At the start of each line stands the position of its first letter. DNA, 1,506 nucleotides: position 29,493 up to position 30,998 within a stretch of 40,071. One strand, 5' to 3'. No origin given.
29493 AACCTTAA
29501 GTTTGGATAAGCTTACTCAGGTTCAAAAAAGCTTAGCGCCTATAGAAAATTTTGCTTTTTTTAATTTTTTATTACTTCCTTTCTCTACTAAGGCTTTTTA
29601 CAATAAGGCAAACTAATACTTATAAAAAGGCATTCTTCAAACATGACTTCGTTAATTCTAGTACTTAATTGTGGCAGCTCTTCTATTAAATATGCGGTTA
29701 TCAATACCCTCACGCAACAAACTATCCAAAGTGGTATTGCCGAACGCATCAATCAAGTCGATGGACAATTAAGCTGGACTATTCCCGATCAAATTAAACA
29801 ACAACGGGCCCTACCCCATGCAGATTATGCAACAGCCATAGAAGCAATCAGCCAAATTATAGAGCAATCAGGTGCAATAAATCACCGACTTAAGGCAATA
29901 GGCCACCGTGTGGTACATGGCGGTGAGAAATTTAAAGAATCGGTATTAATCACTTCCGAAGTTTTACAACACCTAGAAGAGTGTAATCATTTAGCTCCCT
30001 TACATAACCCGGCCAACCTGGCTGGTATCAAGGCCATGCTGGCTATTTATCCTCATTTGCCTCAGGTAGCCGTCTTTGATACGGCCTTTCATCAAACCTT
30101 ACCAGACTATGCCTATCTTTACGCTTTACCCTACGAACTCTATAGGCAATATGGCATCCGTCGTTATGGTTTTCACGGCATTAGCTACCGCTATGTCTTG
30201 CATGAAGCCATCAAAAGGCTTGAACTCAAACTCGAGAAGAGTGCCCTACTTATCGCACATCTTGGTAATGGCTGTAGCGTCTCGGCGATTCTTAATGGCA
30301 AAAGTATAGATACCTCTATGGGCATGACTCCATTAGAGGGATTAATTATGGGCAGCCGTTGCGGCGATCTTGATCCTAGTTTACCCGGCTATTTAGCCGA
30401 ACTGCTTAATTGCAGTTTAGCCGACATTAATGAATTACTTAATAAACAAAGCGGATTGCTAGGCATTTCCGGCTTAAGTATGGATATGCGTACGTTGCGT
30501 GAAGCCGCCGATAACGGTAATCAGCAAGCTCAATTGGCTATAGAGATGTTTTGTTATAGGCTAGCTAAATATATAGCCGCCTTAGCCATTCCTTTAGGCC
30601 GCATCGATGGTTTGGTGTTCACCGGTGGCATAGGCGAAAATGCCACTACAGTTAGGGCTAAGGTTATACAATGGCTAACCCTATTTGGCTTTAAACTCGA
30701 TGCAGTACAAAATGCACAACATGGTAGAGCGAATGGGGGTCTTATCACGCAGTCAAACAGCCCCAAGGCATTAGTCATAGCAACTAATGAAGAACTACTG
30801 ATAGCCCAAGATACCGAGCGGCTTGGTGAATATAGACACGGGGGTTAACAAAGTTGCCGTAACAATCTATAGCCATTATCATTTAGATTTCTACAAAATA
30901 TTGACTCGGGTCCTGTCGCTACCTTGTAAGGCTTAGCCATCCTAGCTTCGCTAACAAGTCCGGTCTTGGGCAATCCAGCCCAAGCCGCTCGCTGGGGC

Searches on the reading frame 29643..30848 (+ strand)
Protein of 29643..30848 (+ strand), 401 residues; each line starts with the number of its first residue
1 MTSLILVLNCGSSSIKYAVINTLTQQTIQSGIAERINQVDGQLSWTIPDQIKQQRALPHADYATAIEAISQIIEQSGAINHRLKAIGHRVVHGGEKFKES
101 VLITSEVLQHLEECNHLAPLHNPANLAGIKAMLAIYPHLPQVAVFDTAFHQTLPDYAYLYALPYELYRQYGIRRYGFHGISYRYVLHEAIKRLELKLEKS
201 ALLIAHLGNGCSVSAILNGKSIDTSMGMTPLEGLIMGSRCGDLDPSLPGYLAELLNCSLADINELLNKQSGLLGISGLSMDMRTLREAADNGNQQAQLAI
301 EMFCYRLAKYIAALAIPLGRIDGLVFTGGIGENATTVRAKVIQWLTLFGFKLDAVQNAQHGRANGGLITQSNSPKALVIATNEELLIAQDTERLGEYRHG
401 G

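Call 58: search_protein_families(library=pfam, proteins=[window:29643-30848:+], max_evalue=0.001)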
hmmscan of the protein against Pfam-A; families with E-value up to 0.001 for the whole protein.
window:29643-30848:+ (401 aa): 2 families
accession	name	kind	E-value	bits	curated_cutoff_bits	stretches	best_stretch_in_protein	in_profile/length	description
PF00871.23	Acetate_kinase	-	2.4e-148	494.4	22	1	4-389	1-392/392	Acetokinase family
PF00480.26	ROK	-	7.1e-05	22.9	22.9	1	276-362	191-280/294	ROK family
